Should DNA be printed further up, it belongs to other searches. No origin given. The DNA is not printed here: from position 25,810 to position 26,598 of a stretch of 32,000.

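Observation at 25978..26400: Leucyl-tRNA synthetase with a complete Nudix hydrolase domain inserted in frame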

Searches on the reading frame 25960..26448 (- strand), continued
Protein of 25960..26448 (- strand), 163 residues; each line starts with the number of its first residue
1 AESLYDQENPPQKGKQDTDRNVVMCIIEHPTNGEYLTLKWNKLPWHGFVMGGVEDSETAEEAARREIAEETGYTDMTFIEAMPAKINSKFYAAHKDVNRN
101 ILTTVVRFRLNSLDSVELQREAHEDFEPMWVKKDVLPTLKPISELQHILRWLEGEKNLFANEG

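Call 43: search_solved_structures(query=A2, max_evalue=0.01, show_alignments=5)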
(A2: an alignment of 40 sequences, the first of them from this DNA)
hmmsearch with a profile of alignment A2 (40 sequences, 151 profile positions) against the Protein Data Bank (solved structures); distinct sequences matched with E-value up to 0.01: 171 (the best 60 are shown).
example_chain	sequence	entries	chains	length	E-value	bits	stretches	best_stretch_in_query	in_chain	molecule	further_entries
8dp8_B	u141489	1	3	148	6.5e-11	45.3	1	12-147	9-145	AvrM14-A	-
8dp9_A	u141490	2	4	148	1.1e-10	44.5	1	14-147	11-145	AvrM14-B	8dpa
1f3y_A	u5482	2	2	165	1.8e-10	43.9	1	12-84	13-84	DIADENOSINE 5',5'''-P1,P4-TETRAPHOSPHATE HYDROLASE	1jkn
3smd_A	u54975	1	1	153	2.5e-10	43.4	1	16-110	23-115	MutT/NUDIX family protein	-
2azw_A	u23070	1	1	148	3.5e-10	43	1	11-149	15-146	MutT/nudix family protein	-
6dt3_A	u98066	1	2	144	8.7e-10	41.7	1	12-106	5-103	Nucleoside triphosphatase NudI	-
3oga_A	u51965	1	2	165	4.4e-09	39.4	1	11-66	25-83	Nucleoside triphosphatase nudI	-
3n77_A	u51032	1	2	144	9e-09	38.4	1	12-66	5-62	Nucleoside triphosphatase nudI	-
7syc_A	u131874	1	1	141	1.3e-08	37.9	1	11-68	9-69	7,8-dihydro-8-oxoguanine-triphosphatase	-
6vcn_A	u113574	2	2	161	1.8e-08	37.4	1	13-69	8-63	RNA pyrophosphohydrolase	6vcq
5ygu_B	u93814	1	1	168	1.8e-08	37.4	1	13-69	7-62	RNA pyrophosphohydrolase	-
4s2v_A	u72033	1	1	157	1.8e-08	37.4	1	13-69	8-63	RNA pyrophosphohydrolase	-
6d1q_B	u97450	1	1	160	1.9e-08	37.3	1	13-69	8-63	RNA pyrophosphohydrolase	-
6d1v_B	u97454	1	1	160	1.9e-08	37.3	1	13-69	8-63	RNA pyrophosphohydrolase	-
4s2w_A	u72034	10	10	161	1.9e-08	37.3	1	13-69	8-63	RNA pyrophosphohydrolase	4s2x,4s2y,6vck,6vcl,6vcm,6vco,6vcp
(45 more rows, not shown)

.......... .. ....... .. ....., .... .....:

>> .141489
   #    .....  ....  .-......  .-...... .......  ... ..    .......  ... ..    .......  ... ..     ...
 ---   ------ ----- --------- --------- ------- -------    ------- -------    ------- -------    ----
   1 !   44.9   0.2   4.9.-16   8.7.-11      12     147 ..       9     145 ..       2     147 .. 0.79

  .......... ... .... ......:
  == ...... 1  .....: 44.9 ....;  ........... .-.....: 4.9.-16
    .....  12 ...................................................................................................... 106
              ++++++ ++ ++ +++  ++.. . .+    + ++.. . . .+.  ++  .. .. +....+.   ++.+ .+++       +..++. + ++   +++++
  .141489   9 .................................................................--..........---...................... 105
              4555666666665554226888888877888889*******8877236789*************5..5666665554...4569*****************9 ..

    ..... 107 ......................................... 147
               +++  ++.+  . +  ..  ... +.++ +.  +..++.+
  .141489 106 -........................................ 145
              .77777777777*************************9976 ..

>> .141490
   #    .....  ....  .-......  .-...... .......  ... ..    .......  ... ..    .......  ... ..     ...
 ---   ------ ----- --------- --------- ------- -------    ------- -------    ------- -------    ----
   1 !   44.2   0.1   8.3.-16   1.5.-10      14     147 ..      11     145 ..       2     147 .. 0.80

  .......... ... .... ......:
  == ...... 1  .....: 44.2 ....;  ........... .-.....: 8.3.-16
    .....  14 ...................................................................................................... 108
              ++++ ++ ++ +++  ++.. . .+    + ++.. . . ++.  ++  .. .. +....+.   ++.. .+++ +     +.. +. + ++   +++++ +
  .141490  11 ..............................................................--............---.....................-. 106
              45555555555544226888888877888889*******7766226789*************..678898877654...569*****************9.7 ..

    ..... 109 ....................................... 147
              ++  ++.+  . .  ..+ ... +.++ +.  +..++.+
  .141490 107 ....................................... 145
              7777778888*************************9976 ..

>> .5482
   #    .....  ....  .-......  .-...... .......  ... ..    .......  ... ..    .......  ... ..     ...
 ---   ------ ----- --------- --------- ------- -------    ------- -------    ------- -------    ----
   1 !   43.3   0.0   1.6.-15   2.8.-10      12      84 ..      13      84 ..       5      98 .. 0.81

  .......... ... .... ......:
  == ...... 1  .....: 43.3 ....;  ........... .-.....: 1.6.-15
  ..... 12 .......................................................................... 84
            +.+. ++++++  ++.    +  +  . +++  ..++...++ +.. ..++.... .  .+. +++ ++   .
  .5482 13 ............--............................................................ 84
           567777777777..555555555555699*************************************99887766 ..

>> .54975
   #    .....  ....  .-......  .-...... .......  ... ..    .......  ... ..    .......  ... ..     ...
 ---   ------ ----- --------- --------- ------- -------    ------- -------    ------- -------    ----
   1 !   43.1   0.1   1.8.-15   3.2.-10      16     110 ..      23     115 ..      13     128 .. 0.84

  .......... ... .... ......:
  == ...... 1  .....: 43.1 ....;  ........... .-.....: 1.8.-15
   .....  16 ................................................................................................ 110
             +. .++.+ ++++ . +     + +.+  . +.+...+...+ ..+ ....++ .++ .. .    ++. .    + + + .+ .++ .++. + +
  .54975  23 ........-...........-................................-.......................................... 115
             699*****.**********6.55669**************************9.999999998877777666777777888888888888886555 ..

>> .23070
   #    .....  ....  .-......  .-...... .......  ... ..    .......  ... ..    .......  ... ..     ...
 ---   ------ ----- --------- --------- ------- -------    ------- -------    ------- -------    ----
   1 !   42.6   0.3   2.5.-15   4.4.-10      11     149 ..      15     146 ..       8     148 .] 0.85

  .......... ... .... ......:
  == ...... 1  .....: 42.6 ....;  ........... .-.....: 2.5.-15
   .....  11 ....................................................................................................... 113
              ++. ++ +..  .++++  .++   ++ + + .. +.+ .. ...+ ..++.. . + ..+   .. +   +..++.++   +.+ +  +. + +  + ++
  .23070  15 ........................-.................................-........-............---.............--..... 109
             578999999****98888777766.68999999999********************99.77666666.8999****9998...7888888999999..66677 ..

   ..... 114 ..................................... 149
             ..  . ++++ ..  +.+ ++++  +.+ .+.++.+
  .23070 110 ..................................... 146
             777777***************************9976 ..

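Call 49: search_protein_families(library=pfam, proteins=[P0189, P0166, P0136, P0247, P0154, P0163, P0181, P0185, P0199, P0239], max_evalue=0.001)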
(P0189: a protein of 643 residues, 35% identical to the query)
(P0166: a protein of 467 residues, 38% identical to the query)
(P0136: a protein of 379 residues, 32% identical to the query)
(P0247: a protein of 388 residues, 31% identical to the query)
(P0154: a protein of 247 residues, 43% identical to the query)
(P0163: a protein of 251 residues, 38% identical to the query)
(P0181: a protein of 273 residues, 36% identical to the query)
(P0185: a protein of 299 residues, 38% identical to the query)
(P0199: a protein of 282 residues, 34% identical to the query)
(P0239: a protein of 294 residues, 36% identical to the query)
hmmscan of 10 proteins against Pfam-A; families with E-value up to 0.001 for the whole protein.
P0189 (643 aa): 4 families
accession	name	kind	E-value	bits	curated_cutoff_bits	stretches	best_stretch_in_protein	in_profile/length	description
PF00587.30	tRNA-synt_2b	-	9.7e-25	88.1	29.3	1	105-276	5-176/179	tRNA synthetase class II core domain (G, H, P, S and T)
PF09180.16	ProRS-C_1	-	6.7e-21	74.7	31.5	1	574-642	1-70/71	Prolyl-tRNA synthetase, C-terminal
PF03129.25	HGTP_anticodon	-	1.1e-17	64.4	21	1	295-379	1-84/94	Anticodon binding domain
PF00293.34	NUDIX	-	9.5e-07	29.3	21.1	1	398-515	1-118/134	NUDIX domain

P0166 (467 aa): 2 families
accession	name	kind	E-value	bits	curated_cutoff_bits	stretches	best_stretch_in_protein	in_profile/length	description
PF00293.34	NUDIX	-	1.3e-27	96.9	21.1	2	37-139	5-118/134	NUDIX domain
PF22327.2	Nudt16-like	-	1.7e-08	35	27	1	55-92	30-68/161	U8 snoRNA-decapping enzyme-like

P0136 (379 aa): 3 families
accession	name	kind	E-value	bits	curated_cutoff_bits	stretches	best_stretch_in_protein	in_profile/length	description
PF00293.34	NUDIX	-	4.8e-30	104.7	21.1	2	53-161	12-121/134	NUDIX domain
PF22327.2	Nudt16-like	-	1.4e-05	25.5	27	0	211-297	19-104/161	U8 snoRNA-decapping enzyme-like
PF16262.11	DUF4916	-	0.00016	21.8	27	0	222-262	48-88/170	Domain of unknown function (DUF4916)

P0247 (388 aa): 2 families
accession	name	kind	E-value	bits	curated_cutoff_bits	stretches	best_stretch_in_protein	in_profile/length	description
PF13603.12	tRNA-synt_1_2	-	1.4e-09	38.1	25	1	176-201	118-143/185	Leucyl-tRNA synthetase, editing domain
PF00293.34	NUDIX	-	8.5e-09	36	21.1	1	219-335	2-118/134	NUDIX domain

P0154 (247 aa): 1 family
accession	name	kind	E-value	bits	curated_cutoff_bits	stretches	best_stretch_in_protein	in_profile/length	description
PF00293.34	NUDIX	-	2.6e-06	27.9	21.1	1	100-220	7-128/134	NUDIX domain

P0163 (251 aa): 1 family
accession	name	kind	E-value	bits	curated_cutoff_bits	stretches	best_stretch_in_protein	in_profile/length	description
PF00293.34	NUDIX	-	5.4e-12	46.3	21.1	1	138-233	28-121/134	NUDIX domain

P0181 (273 aa): 2 families
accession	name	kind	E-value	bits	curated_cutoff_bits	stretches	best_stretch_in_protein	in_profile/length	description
PF00293.34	NUDIX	-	6.4e-14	52.5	21.1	1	106-227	3-120/134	NUDIX domain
PF13603.12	tRNA-synt_1_2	-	3e-07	30.6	25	1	37-94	86-149/185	Leucyl-tRNA synthetase, editing domain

P0185 (299 aa): 0 families

P0199 (282 aa): 1 family
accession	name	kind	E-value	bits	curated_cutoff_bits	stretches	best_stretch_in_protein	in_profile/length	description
PF00293.34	NUDIX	-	1.1e-07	32.3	21.1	1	134-250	2-118/134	NUDIX domain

P0239 (294 aa): 2 families
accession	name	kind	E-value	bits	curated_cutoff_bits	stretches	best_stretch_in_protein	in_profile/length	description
PF13603.12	tRNA-synt_1_2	-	4e-12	46.5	25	1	39-106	75-143/185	Leucyl-tRNA synthetase, editing domain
PF00293.34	NUDIX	-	6.2e-07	29.9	21.1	1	151-240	32-118/134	NUDIX domain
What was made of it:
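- Tandem-Nudix relatives match the Nudt16-like family (call 49).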

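Call 53: search_protein_families(library=ncbifam, proteins=[P0134, P0149], max_evalue=0.01)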
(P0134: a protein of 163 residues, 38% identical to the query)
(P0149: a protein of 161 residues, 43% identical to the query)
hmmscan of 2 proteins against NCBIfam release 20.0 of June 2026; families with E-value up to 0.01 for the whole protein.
P0134 (163 aa): 8 families
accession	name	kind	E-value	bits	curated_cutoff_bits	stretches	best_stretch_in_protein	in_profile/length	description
NF001938.0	PRK00714.1-5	equivalog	8e-06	25.3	116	1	49-91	43-84/172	RNA pyrophosphohydrolase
NF001935.0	PRK00714.1-2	equivalog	0.00013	21.5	259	1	28-84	8-63/183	RNA pyrophosphohydrolase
NF001936.0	PRK00714.1-3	equivalog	0.00051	20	118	1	38-101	20-84/155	RNA pyrophosphohydrolase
NF001937.0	PRK00714.1-4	equivalog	0.00057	19.6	139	1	28-84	8-63/161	RNA pyrophosphohydrolase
NF006961.0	PRK09438.1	equivalog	0.00058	19.3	103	1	53-143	34-128/151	dihydroneopterin triphosphate diphosphatase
NF008736.0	PRK11762.1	equivalog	0.0007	19.2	169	1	55-103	77-124/186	ADP compounds hydrolase NudE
TIGR02705.1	nudix_YtkD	equivalog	0.0041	16.7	154.4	1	56-83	49-76/156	RNA deprotection pyrophosphohydrolase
NF001299.0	PRK00241.1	equivalog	0.0057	16.2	158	0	41-82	147-189/263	NAD(+) diphosphatase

P0149 (161 aa): 6 families
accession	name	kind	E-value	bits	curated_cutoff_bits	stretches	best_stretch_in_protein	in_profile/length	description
NF001936.0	PRK00714.1-3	equivalog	1.3e-06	28.4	118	1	27-96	13-83/155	RNA pyrophosphohydrolase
NF001938.0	PRK00714.1-5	equivalog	0.00023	20.6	116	1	43-91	41-89/172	RNA pyrophosphohydrolase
NF001937.0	PRK00714.1-4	equivalog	0.0013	18.4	139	1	26-79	10-62/161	RNA pyrophosphohydrolase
NF008736.0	PRK11762.1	equivalog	0.0033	17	169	1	50-82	76-108/186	ADP compounds hydrolase NudE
TIGR02705.1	nudix_YtkD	equivalog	0.0072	15.9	154.4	1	23-77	23-74/156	RNA deprotection pyrophosphohydrolase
NF006961.0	PRK09438.1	equivalog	0.0097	15.4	103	0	26-77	10-61/151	dihydroneopterin triphosphate diphosphatase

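Call 82: search_protein_families(library=padloc, proteins=[window:25978-26445:-, P0134], max_evalue=0.01)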
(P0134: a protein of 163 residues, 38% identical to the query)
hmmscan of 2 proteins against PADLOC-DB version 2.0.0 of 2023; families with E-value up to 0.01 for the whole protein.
window:25978-26445:- (156 aa): 1 family
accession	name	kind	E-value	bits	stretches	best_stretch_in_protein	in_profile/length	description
PDLC04899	PDC-S07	-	0.00012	19.7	1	21-73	9-63/135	-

P0134 (163 aa): 0 families

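Call 83: search_protein_families(library=phrogs, proteins=[window:25978-26445:-, P0134], max_evalue=0.01)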
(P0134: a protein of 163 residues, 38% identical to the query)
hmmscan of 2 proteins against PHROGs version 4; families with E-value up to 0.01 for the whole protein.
window:25978-26445:- (156 aa): 4 families
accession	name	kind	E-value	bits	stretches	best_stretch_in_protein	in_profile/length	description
phrog_1198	-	other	3.9e-07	31.1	1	20-140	38-154/253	MutT/NUDIX hydrolase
phrog_1185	-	other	2.7e-06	28.1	1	42-74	179-210/301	nudix hydrolase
phrog_15528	-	head and packaging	1.1e-05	25.1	1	14-92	517-593/794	portal protein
phrog_10313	-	other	0.00013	22.7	1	31-76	25-71/159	nudix hydrolase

P0134 (163 aa): 5 families
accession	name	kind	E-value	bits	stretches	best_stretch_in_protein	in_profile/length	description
phrog_1198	-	other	7.6e-09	36.7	1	29-146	39-152/253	MutT/NUDIX hydrolase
phrog_1185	-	other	1.4e-05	25.7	1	59-102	186-228/301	nudix hydrolase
phrog_10313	-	other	0.00057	20.7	1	48-140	34-117/159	nudix hydrolase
phrog_6216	-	unknown function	0.0055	16.4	1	43-147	16-101/545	-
phrog_19657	-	other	0.0059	17.6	1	56-107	63-115/176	nudix hydrolase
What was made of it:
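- PADLOC and PHROGs give nothing beyond generic Nudix similarity (calls 82 and 83).
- Tried and rejected: Defence or phage family membership: PADLOC gave only a 19.7-bit generic hit, and PHROGs gave only generic Nudix families (calls 82 and 83).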
